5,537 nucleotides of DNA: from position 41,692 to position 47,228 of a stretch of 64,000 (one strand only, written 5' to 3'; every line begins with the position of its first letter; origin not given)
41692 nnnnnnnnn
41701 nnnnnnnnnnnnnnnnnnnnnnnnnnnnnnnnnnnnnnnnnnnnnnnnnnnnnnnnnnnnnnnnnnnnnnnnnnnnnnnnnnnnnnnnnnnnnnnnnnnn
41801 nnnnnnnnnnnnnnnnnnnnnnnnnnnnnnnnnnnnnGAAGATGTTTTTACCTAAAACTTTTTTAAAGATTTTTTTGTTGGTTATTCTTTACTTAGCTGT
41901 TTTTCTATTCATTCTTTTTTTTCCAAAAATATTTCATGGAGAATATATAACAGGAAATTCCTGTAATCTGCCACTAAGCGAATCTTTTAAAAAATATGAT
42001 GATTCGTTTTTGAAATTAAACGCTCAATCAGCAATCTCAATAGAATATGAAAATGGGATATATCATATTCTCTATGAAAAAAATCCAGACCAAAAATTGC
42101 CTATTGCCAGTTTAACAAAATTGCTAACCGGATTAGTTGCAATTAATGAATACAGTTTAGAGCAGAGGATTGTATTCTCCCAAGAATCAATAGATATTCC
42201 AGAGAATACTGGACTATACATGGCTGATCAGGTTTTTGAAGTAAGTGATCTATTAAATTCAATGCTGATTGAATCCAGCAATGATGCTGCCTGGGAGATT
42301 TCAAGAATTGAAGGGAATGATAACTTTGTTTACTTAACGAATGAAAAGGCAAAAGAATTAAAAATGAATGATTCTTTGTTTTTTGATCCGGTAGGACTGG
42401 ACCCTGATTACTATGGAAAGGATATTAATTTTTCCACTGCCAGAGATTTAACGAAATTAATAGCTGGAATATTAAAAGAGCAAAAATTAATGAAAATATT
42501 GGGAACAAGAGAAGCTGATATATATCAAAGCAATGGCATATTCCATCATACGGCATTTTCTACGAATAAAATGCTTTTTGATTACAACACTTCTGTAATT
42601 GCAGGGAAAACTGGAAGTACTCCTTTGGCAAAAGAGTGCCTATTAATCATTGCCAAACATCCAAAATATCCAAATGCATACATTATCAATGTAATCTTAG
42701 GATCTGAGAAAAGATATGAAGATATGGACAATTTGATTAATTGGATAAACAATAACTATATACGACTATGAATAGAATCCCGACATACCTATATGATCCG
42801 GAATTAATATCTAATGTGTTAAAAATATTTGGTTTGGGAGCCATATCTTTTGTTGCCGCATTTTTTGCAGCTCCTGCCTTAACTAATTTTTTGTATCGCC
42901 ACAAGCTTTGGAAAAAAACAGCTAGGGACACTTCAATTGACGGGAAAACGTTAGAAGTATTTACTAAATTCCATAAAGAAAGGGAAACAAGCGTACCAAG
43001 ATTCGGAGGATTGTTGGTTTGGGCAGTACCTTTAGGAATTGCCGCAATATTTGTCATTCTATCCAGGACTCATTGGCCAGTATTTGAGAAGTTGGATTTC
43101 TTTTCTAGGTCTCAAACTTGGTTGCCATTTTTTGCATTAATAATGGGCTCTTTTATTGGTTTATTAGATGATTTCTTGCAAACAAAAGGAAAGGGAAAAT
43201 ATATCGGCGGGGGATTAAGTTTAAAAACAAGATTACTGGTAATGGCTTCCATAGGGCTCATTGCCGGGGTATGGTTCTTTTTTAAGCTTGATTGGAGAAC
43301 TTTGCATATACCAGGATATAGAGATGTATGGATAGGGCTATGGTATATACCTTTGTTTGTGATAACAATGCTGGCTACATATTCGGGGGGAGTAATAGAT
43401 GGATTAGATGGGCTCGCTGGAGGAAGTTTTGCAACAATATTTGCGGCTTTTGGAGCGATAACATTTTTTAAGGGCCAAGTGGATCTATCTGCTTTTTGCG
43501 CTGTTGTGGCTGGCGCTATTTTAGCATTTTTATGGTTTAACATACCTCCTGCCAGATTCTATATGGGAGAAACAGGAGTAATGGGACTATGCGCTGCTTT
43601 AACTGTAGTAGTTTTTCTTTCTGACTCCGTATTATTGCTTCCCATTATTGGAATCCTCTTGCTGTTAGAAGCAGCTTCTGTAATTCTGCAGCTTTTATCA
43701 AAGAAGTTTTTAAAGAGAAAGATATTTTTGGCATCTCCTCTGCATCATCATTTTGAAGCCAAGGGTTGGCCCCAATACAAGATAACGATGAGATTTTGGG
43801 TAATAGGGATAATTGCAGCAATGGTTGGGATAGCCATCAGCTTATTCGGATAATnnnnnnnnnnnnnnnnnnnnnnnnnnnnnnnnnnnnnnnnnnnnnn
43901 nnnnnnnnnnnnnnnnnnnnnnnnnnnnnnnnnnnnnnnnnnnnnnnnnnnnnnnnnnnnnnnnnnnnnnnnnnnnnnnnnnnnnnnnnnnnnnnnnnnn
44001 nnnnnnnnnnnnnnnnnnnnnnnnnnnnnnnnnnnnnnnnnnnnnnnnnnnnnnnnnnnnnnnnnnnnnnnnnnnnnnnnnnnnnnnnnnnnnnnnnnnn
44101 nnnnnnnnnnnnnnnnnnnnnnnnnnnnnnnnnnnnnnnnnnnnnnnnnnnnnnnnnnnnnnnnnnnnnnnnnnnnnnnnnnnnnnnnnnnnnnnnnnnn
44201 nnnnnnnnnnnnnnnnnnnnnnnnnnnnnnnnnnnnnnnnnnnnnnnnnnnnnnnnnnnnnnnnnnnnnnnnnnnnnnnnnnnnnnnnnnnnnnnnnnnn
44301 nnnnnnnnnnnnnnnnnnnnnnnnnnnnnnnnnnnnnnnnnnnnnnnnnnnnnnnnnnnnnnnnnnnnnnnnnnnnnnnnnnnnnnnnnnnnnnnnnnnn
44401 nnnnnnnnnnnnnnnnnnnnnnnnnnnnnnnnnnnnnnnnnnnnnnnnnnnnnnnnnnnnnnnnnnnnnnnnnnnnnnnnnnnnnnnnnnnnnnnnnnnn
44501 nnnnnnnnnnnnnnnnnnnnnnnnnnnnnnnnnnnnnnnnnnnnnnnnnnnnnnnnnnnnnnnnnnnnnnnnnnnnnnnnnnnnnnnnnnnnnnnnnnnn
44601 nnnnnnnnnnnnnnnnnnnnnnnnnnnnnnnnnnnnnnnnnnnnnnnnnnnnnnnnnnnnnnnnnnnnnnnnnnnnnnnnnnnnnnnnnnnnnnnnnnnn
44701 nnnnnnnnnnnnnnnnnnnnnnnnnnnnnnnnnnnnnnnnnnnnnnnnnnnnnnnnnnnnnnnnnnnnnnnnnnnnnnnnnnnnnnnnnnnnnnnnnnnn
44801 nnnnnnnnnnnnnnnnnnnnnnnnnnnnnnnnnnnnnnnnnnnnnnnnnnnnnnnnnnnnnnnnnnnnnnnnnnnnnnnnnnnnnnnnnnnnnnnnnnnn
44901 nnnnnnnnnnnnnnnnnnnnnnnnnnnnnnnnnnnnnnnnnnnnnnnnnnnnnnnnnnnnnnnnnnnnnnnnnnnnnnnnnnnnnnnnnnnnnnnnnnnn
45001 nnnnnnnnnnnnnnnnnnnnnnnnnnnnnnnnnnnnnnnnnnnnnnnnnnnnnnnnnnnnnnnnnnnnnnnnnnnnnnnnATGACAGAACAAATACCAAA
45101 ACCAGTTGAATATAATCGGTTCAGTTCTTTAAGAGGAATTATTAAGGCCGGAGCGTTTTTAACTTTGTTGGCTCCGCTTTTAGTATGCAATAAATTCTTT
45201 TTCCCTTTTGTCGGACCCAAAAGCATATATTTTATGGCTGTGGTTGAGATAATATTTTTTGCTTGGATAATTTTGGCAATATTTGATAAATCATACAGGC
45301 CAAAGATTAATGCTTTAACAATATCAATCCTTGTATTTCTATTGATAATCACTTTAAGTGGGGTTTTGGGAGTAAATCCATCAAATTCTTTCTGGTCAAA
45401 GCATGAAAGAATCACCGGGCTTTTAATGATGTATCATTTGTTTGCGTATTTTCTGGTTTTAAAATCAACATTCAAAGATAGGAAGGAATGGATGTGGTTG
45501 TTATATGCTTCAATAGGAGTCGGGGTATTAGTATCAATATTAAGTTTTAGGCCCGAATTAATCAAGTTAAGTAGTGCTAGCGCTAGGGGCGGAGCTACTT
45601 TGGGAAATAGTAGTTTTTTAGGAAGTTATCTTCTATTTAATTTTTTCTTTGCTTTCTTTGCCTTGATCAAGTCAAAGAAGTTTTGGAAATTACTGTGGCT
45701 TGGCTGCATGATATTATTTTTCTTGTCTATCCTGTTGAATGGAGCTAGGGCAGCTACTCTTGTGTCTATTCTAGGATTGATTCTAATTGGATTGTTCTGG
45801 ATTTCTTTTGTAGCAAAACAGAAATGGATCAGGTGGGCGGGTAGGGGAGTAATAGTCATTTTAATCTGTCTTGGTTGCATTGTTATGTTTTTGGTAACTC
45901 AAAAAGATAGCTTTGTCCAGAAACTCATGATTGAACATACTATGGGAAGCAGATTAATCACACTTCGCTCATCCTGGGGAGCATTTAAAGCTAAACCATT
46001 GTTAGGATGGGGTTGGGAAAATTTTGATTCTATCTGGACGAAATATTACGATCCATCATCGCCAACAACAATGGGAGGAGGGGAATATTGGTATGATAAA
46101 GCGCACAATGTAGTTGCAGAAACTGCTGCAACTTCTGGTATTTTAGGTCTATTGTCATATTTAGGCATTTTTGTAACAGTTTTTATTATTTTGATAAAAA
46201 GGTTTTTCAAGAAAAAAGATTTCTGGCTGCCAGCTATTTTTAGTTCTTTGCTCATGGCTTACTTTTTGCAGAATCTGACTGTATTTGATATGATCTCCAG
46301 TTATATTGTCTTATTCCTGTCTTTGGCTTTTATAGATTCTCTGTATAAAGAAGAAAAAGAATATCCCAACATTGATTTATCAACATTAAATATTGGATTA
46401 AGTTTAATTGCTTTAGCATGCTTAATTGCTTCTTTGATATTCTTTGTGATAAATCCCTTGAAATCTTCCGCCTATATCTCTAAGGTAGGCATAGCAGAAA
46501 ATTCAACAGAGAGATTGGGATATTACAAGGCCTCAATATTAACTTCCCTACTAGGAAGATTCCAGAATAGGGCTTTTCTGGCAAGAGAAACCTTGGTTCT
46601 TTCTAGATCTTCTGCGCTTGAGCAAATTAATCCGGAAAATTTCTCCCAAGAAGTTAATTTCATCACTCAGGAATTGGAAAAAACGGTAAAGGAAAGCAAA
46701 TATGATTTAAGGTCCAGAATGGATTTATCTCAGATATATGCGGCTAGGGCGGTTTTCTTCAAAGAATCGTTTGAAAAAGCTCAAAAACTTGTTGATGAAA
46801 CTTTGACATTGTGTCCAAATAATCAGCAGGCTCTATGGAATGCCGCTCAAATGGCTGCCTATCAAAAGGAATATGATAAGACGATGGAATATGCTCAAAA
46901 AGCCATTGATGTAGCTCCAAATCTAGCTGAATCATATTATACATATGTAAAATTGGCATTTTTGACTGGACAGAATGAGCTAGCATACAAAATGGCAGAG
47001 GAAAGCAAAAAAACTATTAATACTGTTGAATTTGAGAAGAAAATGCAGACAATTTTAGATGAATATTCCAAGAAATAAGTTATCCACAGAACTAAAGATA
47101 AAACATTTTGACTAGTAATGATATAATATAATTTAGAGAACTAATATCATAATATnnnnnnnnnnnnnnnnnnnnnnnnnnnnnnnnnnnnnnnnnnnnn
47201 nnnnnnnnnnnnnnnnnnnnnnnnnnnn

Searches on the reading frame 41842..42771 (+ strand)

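Call 90: search_protein_families(library=pfam, proteins=[window:41842-42771:+], max_evalue=0.00001)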
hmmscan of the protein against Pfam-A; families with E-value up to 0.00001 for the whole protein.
window:41842-42771:+ (309 aa): 2 families
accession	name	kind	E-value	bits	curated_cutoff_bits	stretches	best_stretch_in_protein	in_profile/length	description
PF00768.25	Peptidase_S11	-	3.1e-35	122.2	27.6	1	58-288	9-237/239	D-alanyl-D-alanine carboxypeptidase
PF13354.11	Beta-lactamase2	-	8.3e-08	32.3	22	1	79-227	14-163/214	Beta-lactamase enzyme family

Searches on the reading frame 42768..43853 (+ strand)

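Call 90: search_protein_families(library=pfam, proteins=[window:42768-43853:+], max_evalue=0.00001)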
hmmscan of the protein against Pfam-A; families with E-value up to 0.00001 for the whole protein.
window:42768-43853:+ (361 aa): 1 family
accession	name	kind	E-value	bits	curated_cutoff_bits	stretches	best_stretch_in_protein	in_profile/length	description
PF00953.26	Glycos_transf_4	-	5.8e-20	72.3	27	1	121-283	5-157/160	Glycosyl transferase family 4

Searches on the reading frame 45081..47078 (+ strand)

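Call 90: search_protein_families(library=pfam, proteins=[window:45081-47078:+], max_evalue=0.00001)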
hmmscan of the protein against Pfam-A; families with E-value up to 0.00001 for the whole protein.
window:45081-47078:+ (665 aa): 1 family
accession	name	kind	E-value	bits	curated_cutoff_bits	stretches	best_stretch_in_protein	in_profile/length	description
PF04932.20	Wzy_C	-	8.6e-16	58.5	31.7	1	210-361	3-149/149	O-Antigen ligase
